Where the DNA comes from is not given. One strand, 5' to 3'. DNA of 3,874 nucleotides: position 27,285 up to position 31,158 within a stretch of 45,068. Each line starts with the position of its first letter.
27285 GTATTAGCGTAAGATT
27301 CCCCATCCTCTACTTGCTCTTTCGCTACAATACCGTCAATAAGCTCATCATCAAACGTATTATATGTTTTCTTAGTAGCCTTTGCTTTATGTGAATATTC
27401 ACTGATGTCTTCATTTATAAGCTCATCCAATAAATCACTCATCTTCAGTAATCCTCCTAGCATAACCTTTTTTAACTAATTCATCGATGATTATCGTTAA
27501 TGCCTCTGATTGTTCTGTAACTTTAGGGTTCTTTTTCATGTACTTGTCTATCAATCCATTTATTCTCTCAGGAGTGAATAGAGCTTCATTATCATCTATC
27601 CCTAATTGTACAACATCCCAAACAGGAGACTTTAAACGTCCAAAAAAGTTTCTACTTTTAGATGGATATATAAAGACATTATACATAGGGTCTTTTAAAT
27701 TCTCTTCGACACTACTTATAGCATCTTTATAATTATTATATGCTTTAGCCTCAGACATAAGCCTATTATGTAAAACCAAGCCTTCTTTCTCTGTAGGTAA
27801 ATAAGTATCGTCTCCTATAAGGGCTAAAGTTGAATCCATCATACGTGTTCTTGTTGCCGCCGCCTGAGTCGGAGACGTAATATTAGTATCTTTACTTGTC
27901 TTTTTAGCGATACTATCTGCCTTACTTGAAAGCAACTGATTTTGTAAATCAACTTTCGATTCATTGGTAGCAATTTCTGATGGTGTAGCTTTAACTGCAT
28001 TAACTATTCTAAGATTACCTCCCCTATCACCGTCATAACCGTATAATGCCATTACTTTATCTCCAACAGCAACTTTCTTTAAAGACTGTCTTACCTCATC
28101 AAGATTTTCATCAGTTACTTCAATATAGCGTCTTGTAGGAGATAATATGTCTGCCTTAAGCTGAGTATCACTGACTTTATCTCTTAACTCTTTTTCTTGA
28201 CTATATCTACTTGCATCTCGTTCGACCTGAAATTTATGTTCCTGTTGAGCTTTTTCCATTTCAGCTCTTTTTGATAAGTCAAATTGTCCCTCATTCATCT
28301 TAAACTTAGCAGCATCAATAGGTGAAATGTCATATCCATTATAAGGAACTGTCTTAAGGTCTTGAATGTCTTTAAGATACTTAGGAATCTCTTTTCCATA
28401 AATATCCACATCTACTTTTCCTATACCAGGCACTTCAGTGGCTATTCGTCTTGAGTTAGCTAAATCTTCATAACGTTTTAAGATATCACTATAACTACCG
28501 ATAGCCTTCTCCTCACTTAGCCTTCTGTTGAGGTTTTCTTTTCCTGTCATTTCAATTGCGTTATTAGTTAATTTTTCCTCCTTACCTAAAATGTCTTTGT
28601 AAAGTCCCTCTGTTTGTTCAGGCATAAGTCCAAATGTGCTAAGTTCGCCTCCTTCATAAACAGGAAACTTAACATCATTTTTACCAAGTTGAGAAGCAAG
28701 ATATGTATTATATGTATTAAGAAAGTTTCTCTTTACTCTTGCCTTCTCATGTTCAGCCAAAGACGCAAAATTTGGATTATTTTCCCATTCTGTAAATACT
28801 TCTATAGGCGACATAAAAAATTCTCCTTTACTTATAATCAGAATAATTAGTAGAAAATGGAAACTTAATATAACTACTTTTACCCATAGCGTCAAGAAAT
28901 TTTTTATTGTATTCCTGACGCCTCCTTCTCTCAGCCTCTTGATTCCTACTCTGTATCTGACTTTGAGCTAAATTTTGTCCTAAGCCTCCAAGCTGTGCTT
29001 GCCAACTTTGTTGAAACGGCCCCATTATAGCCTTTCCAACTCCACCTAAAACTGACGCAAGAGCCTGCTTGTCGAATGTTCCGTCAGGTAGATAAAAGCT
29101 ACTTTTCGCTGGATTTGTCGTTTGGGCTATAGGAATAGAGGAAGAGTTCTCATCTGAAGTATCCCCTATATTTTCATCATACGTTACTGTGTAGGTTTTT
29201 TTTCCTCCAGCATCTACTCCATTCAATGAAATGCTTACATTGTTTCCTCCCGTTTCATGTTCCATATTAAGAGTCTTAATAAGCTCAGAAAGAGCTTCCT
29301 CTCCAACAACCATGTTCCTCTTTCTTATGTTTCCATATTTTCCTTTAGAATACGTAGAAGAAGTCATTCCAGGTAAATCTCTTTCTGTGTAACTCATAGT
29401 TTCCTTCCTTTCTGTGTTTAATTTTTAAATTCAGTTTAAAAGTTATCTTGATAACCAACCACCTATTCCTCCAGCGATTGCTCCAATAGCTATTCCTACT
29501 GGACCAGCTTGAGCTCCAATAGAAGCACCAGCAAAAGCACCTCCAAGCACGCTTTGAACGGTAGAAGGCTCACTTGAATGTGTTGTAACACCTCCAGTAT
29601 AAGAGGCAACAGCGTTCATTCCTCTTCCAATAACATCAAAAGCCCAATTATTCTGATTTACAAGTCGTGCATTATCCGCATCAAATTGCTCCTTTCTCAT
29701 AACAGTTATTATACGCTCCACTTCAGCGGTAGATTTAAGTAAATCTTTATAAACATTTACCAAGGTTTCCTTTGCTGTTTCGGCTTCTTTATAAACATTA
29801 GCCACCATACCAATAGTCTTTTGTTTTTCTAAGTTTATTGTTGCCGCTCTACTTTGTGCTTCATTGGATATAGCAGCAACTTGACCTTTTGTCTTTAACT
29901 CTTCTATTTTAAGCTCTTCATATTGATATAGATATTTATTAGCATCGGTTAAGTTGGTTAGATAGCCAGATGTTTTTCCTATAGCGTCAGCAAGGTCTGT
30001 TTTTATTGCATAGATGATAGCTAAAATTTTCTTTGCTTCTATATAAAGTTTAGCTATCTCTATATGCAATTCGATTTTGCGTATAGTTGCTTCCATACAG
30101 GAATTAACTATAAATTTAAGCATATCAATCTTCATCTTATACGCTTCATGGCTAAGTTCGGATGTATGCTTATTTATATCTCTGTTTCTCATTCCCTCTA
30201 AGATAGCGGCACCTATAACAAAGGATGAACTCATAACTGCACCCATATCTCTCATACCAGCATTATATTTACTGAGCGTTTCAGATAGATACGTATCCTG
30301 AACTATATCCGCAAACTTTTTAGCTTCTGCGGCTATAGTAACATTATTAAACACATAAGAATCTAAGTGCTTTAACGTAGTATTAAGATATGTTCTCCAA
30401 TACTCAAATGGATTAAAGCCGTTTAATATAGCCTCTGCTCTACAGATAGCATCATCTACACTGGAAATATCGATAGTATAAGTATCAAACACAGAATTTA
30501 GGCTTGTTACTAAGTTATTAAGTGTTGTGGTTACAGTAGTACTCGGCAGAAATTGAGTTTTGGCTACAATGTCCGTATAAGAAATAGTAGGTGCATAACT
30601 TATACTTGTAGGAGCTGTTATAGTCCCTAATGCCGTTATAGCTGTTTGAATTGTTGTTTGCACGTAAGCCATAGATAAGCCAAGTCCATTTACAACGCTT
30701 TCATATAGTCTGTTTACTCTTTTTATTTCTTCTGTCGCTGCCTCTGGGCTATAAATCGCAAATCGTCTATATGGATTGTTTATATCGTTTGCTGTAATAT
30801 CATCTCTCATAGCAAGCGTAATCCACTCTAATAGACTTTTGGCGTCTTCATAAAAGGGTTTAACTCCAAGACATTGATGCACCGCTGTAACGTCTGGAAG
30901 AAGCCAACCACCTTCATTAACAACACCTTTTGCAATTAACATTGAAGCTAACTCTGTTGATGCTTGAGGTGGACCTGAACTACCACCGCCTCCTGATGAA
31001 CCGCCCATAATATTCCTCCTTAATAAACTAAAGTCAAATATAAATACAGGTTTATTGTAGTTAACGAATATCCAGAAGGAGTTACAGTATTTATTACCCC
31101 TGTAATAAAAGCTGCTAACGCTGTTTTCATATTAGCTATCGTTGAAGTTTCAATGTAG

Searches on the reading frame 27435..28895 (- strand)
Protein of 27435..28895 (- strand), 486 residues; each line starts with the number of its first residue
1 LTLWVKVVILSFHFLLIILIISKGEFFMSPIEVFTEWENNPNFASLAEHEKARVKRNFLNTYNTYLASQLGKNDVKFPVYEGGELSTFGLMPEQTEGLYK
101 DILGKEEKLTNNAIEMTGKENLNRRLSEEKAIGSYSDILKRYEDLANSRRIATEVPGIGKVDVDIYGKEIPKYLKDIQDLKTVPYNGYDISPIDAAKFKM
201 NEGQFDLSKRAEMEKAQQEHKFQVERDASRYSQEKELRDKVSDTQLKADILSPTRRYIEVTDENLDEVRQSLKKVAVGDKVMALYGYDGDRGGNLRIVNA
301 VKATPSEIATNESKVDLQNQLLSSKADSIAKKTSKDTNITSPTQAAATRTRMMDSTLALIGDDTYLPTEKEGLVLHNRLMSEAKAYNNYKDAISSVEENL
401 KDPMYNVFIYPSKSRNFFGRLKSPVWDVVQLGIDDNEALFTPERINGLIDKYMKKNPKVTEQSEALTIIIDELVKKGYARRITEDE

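Call 27: search_protein_families(library=pfam, proteins=[window:27435-28895:-], max_evalue=0.01)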
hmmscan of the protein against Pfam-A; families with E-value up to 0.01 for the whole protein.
window:27435-28895:- (486 aa): 1 family
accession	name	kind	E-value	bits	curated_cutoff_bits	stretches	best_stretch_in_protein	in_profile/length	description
PF13057.11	DUF3919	-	0.002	18.4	25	1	337-407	43-115/232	Protein of unknown function (DUF3919)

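Call 75: search_protein_families(library=phrogs, proteins=[window:27435-28895:-], max_evalue=0.001)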
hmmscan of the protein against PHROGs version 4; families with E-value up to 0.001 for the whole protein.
window:27435-28895:- (486 aa): 0 families

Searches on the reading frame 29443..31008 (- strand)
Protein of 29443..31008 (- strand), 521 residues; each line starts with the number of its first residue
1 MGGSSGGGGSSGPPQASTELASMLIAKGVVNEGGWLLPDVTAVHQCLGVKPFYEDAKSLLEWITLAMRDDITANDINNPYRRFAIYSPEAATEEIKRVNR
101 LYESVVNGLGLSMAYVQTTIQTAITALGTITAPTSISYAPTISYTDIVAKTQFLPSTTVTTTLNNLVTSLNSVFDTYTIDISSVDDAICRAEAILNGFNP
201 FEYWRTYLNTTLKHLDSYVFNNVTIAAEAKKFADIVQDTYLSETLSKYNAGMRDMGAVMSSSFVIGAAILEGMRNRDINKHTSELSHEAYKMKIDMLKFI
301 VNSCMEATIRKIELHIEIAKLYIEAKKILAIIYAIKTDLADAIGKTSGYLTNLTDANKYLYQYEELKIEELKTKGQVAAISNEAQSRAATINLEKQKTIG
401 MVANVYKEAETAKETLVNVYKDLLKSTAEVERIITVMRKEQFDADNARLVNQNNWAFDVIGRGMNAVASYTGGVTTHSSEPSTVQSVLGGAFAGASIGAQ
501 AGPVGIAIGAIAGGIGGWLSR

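Call 27: search_protein_families(library=pfam, proteins=[window:29443-31008:-], max_evalue=0.01)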
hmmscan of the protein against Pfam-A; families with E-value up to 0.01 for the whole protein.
window:29443-31008:- (521 aa): 1 family
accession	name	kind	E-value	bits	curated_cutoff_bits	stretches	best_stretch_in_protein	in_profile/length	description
PF13441.11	Gly-zipper_YMGG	-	0.0073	16.4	28.9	1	482-517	2-39/45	YMGG-like Gly-zipper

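Call 75: search_protein_families(library=phrogs, proteins=[window:29443-31008:-], max_evalue=0.001)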
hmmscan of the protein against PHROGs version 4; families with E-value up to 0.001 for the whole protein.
window:29443-31008:- (521 aa): 0 families
